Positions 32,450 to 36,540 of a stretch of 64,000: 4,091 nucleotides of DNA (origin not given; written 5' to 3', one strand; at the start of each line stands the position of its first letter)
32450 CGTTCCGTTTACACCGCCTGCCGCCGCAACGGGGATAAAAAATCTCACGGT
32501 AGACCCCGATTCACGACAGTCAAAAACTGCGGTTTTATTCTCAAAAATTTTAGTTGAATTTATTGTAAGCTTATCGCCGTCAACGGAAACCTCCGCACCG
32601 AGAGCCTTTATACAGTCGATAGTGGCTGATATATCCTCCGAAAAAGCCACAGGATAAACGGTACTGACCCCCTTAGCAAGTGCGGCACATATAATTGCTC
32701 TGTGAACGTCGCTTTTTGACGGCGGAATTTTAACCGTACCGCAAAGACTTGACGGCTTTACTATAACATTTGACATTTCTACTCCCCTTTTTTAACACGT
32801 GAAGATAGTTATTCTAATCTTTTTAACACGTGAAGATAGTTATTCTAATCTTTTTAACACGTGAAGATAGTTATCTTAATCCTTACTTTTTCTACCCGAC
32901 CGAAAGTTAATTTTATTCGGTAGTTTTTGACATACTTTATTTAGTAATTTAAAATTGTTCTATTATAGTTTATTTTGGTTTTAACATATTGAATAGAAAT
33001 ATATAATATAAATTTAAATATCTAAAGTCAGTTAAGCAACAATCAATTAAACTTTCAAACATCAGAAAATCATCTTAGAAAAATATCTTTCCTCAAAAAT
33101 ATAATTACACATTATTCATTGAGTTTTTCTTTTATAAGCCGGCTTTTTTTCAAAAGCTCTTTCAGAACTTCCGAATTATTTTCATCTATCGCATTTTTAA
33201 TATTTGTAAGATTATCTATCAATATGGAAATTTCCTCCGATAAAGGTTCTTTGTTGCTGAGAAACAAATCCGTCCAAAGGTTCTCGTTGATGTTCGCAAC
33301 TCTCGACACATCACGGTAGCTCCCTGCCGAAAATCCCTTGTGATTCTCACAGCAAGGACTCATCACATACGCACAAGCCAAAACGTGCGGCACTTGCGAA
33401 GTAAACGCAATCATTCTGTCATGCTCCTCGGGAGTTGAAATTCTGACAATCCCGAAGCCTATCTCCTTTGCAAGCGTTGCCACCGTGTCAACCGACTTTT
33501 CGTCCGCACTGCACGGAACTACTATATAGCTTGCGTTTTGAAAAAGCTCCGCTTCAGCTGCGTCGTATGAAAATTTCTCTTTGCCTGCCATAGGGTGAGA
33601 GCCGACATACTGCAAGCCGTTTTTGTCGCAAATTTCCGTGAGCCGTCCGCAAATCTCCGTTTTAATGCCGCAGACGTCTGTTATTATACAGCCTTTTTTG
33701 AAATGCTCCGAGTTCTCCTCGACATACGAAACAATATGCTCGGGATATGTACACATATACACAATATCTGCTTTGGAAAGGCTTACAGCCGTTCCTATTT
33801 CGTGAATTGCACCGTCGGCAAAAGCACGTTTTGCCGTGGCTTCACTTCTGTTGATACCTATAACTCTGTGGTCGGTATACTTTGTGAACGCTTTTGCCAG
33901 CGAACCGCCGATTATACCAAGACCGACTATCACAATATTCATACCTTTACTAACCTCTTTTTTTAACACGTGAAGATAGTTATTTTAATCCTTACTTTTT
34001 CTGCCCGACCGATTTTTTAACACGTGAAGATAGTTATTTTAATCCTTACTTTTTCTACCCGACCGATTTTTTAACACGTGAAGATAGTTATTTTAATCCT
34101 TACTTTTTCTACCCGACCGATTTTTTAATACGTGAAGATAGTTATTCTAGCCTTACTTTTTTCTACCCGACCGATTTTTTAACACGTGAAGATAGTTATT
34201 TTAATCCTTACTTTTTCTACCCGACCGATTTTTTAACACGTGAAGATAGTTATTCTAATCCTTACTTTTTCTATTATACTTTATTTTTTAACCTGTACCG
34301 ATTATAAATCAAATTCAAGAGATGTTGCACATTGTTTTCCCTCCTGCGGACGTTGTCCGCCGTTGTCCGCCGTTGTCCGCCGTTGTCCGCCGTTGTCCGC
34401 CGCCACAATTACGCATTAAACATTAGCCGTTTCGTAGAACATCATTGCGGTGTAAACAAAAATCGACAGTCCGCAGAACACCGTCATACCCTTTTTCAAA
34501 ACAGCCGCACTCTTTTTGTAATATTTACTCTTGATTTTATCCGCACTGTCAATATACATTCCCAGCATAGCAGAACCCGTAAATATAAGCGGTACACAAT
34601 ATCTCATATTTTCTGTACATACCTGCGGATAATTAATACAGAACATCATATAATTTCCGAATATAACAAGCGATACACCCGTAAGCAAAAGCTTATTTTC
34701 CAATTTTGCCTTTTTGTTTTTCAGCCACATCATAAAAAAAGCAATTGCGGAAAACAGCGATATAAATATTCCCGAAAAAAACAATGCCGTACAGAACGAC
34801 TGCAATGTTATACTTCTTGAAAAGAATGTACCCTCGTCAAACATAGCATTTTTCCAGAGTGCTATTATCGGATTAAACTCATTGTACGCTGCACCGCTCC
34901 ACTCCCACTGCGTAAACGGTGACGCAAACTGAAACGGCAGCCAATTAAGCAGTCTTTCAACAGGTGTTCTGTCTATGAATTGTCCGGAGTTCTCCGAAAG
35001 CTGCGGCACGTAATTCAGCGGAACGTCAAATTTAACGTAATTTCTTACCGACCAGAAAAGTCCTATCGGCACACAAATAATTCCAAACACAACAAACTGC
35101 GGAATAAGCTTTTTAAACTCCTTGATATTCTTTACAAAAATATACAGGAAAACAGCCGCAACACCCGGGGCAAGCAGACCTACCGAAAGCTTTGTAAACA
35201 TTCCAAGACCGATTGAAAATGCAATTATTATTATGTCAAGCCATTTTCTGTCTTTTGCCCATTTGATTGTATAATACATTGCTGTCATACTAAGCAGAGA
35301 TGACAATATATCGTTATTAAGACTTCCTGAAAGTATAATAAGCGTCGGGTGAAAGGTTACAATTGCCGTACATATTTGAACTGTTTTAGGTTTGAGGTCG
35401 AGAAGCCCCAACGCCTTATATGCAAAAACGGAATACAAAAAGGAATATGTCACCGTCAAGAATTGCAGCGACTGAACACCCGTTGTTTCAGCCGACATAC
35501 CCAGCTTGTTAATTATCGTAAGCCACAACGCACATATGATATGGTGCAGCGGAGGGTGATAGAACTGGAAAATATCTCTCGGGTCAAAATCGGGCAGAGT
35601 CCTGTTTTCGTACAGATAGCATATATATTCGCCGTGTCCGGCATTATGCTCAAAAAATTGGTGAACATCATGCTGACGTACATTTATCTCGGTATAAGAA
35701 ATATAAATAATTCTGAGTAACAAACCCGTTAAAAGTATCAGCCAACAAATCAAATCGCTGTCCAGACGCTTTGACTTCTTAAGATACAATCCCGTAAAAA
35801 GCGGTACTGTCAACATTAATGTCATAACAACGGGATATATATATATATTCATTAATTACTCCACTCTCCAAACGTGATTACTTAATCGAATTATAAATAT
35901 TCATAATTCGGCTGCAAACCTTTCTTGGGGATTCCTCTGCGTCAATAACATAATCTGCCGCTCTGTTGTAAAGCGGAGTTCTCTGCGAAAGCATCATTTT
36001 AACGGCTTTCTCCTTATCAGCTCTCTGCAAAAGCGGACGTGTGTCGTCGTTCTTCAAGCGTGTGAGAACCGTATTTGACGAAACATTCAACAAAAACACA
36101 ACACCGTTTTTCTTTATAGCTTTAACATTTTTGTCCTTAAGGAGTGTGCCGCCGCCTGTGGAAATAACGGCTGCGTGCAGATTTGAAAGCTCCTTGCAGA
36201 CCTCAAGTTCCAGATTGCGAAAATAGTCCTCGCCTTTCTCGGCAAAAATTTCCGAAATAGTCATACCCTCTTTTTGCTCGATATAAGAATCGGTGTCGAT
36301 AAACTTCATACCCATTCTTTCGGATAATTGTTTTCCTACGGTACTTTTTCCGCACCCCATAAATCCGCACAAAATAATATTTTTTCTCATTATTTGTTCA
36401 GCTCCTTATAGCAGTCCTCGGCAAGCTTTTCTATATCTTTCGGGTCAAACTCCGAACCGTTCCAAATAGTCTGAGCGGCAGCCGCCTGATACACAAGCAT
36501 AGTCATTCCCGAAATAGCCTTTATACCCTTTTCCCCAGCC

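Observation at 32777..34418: Tandemly amplified repeat modules split the aromatic amino-acid cluster (54-bp x6, ~31-bp x3, 10-bp x5)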

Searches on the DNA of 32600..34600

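Call 32: search_rna_families(source=window, start=32600, end=34600, threshold=evalue, max_evalue=1)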
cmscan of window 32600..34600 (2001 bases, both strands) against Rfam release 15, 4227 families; matches with E-value up to 1: 0.
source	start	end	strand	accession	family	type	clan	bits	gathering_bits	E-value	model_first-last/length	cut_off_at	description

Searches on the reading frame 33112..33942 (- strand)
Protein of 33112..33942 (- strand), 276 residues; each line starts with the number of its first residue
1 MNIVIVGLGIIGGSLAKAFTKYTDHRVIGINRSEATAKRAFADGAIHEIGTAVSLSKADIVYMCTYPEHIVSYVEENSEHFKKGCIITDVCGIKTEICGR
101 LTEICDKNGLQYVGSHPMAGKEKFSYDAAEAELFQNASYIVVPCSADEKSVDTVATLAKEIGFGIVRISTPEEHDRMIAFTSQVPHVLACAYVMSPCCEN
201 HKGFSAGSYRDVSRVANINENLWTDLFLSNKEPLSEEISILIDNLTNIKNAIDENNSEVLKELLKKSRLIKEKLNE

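Call 12: search_protein_families(library=pfam, proteins=[window:33112-33942:-])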
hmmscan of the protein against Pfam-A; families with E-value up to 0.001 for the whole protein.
window:33112-33942:- (276 aa): 5 families
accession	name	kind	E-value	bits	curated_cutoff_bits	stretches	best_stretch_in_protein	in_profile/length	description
PF02153.23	PDH_N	-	5.2e-26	91.4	26.5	1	16-162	2-149/154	Prephenate dehydrogenase, nucleotide-binding domain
PF20463.3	PDH_C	-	4.3e-17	62.7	22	1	170-265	1-101/102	Prephenate dehydrogenase, dimerization domain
PF03446.21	NAD_binding_2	-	6.2e-09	36.5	21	1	3-122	2-123/161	NAD binding domain of 6-phosphogluconate dehydrogenase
PF03807.23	F420_oxidored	-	4.1e-06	27.7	21.6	1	3-87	2-88/94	NADP oxidoreductase coenzyme F420-dependent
PF02254.24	TrkA_N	-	1.2e-05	26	23.8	0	3-45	1-42/116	TrkA-N domain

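Call 18: find_encoding_contigs(protein=window:33112-33942:-, flank=3000, max_places=10)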
Protein window:33112-33942:- (276 aa): 21 contigs read that carry it; 10 places shown.
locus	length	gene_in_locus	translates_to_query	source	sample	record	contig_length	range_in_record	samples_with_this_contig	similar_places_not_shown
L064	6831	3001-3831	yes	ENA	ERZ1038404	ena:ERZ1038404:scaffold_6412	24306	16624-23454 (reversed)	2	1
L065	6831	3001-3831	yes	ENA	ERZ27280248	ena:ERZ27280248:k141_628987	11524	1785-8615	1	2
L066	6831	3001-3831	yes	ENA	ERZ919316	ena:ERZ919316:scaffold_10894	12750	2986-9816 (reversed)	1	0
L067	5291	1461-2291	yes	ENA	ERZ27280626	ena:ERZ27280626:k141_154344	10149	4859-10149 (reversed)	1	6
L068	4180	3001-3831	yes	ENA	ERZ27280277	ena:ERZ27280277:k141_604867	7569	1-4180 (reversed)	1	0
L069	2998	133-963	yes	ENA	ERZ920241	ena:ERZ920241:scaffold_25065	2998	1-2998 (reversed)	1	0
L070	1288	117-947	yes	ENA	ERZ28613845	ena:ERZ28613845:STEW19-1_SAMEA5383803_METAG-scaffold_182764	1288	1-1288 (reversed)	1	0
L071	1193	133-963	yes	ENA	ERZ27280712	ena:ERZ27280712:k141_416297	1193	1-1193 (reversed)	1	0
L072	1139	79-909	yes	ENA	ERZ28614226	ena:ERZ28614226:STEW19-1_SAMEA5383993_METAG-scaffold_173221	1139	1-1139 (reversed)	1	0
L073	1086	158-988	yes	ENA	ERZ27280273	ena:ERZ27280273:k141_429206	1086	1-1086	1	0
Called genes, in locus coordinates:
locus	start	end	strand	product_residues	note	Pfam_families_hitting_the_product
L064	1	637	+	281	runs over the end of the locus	PF08501:Shikimate_dh_N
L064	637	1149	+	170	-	PF13189:Cytidylate_kin2 (weak), PF13238:AAA_18, PF13671:AAA_33 (weak), PF01202:SKI, PF13207:AAA_17 (faint)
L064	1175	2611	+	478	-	PF13231:PMT_2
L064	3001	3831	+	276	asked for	PF02254:TrkA_N (faint), PF03446:NAD_binding_2, PF03807:F420_oxidored (weak), PF02153:PDH_N, PF20463:PDH_C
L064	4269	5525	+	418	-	PF00275:EPSP_synthase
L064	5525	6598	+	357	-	PF01264:Chorismate_synt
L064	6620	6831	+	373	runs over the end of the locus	PF01817:CM_2, PF00800:PDT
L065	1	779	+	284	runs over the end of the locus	PF08501:Shikimate_dh_N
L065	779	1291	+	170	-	PF13189:Cytidylate_kin2 (weak), PF13238:AAA_18, PF13671:AAA_33 (weak), PF01202:SKI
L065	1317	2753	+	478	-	PF13231:PMT_2 (weak)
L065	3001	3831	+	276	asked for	PF02254:TrkA_N (faint), PF03446:NAD_binding_2, PF03807:F420_oxidored (weak), PF02153:PDH_N, PF20463:PDH_C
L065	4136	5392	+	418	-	PF00275:EPSP_synthase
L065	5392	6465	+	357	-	PF01264:Chorismate_synt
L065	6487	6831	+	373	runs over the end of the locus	PF01817:CM_2, PF00800:PDT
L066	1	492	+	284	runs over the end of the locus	PF08501:Shikimate_dh_N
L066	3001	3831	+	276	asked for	PF02254:TrkA_N (faint), PF03446:NAD_binding_2, PF03807:F420_oxidored (weak), PF02153:PDH_N, PF20463:PDH_C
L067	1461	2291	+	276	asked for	PF02254:TrkA_N (faint), PF03446:NAD_binding_2, PF03807:F420_oxidored (weak), PF02153:PDH_N, PF20463:PDH_C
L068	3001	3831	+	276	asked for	PF02254:TrkA_N (faint), PF03446:NAD_binding_2, PF03807:F420_oxidored (weak), PF02153:PDH_N, PF20463:PDH_C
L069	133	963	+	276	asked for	PF02254:TrkA_N (faint), PF03446:NAD_binding_2, PF03807:F420_oxidored (weak), PF02153:PDH_N, PF20463:PDH_C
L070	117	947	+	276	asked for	PF02254:TrkA_N (faint), PF03446:NAD_binding_2, PF03807:F420_oxidored (weak), PF02153:PDH_N, PF20463:PDH_C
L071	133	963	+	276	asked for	PF02254:TrkA_N (faint), PF03446:NAD_binding_2, PF03807:F420_oxidored (weak), PF02153:PDH_N, PF20463:PDH_C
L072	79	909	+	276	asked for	PF02254:TrkA_N (faint), PF03446:NAD_binding_2, PF03807:F420_oxidored (weak), PF02153:PDH_N, PF20463:PDH_C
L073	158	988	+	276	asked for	PF02254:TrkA_N (faint), PF03446:NAD_binding_2, PF03807:F420_oxidored (weak), PF02153:PDH_N, PF20463:PDH_C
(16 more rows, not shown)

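Call 43: find_homologous_proteins(query=window:33112-33942:-, max_evalue=1e-40)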
Query window:33112-33942:- (276 aa): 7577 proteins with E <= 1e-40 among 8000 candidates; the best 120 are listed.
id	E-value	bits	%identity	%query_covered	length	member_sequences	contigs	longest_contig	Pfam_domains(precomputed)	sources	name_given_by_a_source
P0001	1.1e-173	594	97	100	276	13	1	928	PF02153.24,PF02254.25,PF20463.4,PF03446.22,PF03807.24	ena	-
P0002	7.5e-166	568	91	100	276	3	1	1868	PF02153.24,PF20463.4,PF03446.22,PF03807.24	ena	-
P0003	4.3e-162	556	89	100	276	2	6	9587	PF02153.24,PF20463.4,PF03446.22,PF03807.24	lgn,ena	-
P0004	9.4e-160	548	87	100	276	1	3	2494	PF02153.24,PF20463.4,PF03446.22,PF03807.24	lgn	-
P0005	2.4e-155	534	85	100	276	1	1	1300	PF02153.24,PF20463.4,PF03446.22,PF03807.24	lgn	-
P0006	4.8e-152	523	83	100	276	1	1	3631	PF02153.24,PF02254.25,PF20463.4,PF03446.22,PF03807.24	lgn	-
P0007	9.9e-152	522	83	100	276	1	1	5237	PF02153.24,PF02254.25,PF20463.4,PF03446.22,PF03807.24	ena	-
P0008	3.4e-148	510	83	98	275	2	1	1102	PF02153.24,PF02254.25,PF20463.4,PF03446.22,PF02826.26,PF03807.24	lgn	-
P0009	1.6e-147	508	81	99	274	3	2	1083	PF02153.24,PF20463.4,PF03446.22,PF02826.26,PF03807.24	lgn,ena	-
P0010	2.7e-147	507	79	100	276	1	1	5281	PF02153.24,PF20463.4,PF03446.22,PF03807.24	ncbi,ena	-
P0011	4.9e-147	506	79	100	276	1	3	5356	PF02153.24,PF20463.4,PF03446.22,PF03807.24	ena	-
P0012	5.3e-147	506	82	100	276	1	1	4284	PF02153.24,PF20463.4,PF03446.22,PF03807.24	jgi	-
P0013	1.6e-145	501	78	100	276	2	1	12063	PF02153.24,PF20463.4,PF03446.22,PF03807.24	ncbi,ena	-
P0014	5.7e-145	500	80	100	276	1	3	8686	PF02153.24,PF20463.4,PF03446.22,PF03807.24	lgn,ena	-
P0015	1.4e-144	498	79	100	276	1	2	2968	PF02153.24,PF20463.4,PF03446.22,PF03807.24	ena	-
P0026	5.4e-141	487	78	100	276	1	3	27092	PF02153.24,PF20463.4,PF03446.22,PF03807.24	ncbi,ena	-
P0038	1.8e-133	462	73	100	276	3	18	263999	PF02153.24,PF20463.4,PF03446.22,PF03807.24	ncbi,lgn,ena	-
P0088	5.3e-107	375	60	100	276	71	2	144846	PF02153.24,PF20463.4,PF03446.22,PF03807.24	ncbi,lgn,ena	-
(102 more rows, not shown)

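Call 45: find_encoding_contigs(protein=P0003, flank=3000, max_places=3)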
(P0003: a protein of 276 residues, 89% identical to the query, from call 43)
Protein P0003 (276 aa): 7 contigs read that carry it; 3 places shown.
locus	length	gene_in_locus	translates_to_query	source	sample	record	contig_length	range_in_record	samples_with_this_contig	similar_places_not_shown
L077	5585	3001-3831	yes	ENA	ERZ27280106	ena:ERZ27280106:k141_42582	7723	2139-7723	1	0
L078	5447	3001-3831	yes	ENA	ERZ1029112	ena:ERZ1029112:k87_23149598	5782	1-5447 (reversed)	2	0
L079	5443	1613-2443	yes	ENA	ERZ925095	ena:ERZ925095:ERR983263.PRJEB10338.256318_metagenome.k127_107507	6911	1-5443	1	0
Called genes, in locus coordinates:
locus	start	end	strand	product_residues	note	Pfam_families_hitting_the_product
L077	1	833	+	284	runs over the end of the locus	PF08501:Shikimate_dh_N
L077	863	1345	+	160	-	PF01202:SKI, PF13238:AAA_18 (weak)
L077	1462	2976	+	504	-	PF13231:PMT_2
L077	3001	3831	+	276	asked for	PF03446:NAD_binding_2, PF03807:F420_oxidored (weak), PF02153:PDH_N, PF20463:PDH_C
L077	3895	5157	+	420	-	PF00275:EPSP_synthase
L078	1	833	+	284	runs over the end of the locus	PF08501:Shikimate_dh_N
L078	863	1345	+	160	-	PF01202:SKI, PF13238:AAA_18 (weak)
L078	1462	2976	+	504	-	PF13231:PMT_2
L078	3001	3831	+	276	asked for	PF03446:NAD_binding_2, PF03807:F420_oxidored (weak), PF02153:PDH_N, PF20463:PDH_C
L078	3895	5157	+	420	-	PF00275:EPSP_synthase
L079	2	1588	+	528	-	?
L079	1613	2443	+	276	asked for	PF03446:NAD_binding_2, PF03807:F420_oxidored (weak), PF02153:PDH_N, PF20463:PDH_C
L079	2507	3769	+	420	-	PF00275:EPSP_synthase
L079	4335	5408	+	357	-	PF01264:Chorismate_synt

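Call 46: find_encoding_contigs(protein=P0026, flank=3000, max_places=2)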
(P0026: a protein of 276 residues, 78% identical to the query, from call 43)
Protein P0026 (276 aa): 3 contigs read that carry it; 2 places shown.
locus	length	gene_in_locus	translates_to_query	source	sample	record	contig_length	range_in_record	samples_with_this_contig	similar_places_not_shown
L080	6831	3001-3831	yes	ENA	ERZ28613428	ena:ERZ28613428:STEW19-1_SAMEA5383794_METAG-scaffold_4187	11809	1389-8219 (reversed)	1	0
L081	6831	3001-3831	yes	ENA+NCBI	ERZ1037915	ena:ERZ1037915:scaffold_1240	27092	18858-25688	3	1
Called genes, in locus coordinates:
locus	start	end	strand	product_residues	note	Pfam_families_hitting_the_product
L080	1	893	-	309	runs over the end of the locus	PF23459:S1_RRP5 (faint), PF00575:S1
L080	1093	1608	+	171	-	PF01782:RimM, PF05239:PRC, PF24986:PRC_RimM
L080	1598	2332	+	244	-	PF01746:tRNA_m1G_MT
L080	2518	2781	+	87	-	PF00381:PTS-HPr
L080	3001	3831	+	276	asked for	PF03446:NAD_binding_2 (weak), PF03807:F420_oxidored (faint), PF02153:PDH_N, PF20463:PDH_C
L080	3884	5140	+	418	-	PF00275:EPSP_synthase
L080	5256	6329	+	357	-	PF01264:Chorismate_synt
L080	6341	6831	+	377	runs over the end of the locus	PF01817:CM_2, PF00800:PDT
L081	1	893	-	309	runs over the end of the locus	PF23459:S1_RRP5 (faint), PF00575:S1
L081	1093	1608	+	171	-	PF01782:RimM, PF05239:PRC, PF24986:PRC_RimM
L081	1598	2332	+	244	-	PF01746:tRNA_m1G_MT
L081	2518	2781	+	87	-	PF00381:PTS-HPr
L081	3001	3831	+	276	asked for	PF03446:NAD_binding_2 (weak), PF03807:F420_oxidored (faint), PF02153:PDH_N, PF20463:PDH_C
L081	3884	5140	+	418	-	PF00275:EPSP_synthase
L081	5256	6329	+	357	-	PF01264:Chorismate_synt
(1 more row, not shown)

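Call 47: find_encoding_contigs(protein=P0038, flank=3000, max_places=2)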
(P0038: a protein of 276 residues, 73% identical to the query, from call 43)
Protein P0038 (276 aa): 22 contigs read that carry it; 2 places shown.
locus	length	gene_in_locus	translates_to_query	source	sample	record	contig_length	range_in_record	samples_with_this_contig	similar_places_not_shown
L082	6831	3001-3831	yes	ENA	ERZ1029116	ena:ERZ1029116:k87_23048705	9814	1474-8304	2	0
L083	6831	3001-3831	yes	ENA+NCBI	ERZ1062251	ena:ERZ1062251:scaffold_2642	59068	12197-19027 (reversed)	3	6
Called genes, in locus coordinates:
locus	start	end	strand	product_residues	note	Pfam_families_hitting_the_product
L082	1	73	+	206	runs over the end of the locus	-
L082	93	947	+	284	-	PF08501:Shikimate_dh_N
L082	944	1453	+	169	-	PF13238:AAA_18, PF13671:AAA_33 (weak), PF01202:SKI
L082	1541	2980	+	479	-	PF13231:PMT_2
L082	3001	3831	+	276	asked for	PF03446:NAD_binding_2, PF03807:F420_oxidored (weak), PF02153:PDH_N, PF20463:PDH_C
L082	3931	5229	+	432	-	PF00275:EPSP_synthase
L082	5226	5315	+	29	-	-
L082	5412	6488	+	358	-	PF01264:Chorismate_synt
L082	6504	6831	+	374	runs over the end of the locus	PF01817:CM_2, PF01842:ACT (faint), PF00800:PDT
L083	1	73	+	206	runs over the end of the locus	-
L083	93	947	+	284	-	PF08501:Shikimate_dh_N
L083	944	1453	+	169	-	PF13238:AAA_18, PF13671:AAA_33 (weak), PF01202:SKI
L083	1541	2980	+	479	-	PF13231:PMT_2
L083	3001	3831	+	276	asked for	PF03446:NAD_binding_2, PF03807:F420_oxidored (weak), PF02153:PDH_N, PF20463:PDH_C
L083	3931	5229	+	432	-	PF00275:EPSP_synthase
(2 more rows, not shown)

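Call 48: find_encoding_contigs(protein=P0088, flank=3000, max_places=2)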
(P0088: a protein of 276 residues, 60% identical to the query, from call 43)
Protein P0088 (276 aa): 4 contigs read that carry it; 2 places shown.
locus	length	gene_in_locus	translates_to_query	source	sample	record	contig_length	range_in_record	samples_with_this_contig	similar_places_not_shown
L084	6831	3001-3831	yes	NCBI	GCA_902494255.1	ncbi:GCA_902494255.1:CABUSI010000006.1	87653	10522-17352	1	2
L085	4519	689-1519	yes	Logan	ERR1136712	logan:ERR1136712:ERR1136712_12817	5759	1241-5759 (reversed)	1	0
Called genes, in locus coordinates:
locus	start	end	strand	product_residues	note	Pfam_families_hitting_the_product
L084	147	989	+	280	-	PF08501:Shikimate_dh_N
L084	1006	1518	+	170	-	PF13238:AAA_18, PF13671:AAA_33 (weak), PF01202:SKI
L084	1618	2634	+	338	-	PF18152:DAHP_snth_FXD, PF00793:DAHP_synth_1, PF03102:NeuB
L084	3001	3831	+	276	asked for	PF03446:NAD_binding_2, PF03807:F420_oxidored (weak), PF02153:PDH_N, PF20463:PDH_C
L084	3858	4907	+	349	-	PF00465:Fe-ADH, PF13685:Fe-ADH_2, PF01761:DHQ_synthase, PF24621:DHQS_C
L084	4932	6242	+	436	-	PF00275:EPSP_synthase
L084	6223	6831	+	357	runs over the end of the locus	PF01264:Chorismate_synt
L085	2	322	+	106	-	?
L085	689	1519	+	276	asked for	PF03446:NAD_binding_2, PF03807:F420_oxidored (weak), PF02153:PDH_N, PF20463:PDH_C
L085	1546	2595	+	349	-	PF00465:Fe-ADH, PF13685:Fe-ADH_2, PF01761:DHQ_synthase, PF24621:DHQS_C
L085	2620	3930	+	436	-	PF00275:EPSP_synthase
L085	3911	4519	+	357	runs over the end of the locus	PF01264:Chorismate_synt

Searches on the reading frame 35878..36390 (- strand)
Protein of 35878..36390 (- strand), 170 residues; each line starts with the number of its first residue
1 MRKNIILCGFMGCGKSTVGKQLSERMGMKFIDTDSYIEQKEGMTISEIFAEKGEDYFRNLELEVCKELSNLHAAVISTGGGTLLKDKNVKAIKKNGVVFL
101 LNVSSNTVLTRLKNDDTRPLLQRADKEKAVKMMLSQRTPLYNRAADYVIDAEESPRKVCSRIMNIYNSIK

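Call 12: search_protein_families(library=pfam, proteins=[window:35878-36390:-])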
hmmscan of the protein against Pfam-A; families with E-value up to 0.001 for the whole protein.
window:35878-36390:- (170 aa): 6 families
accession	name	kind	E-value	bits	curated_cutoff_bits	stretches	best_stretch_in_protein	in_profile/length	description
PF01202.28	SKI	-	1.9e-52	178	22.1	1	11-164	1-156/159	Shikimate kinase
PF13238.12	AAA_18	-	6.3e-09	36.8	29.4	1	5-120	1-116/128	AAA domain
PF13671.12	AAA_33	-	2.2e-08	34.9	27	1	5-46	2-40/143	AAA domain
PF13189.12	Cytidylate_kin2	-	5.4e-06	27.1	28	1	10-158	7-153/176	Cytidylate kinase-like family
PF13207.12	AAA_17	-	2.6e-05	25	27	1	9-118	2-125/136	AAA domain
PF01712.25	dNK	-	0.0002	21.6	27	0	8-84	4-80/203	Deoxynucleoside kinase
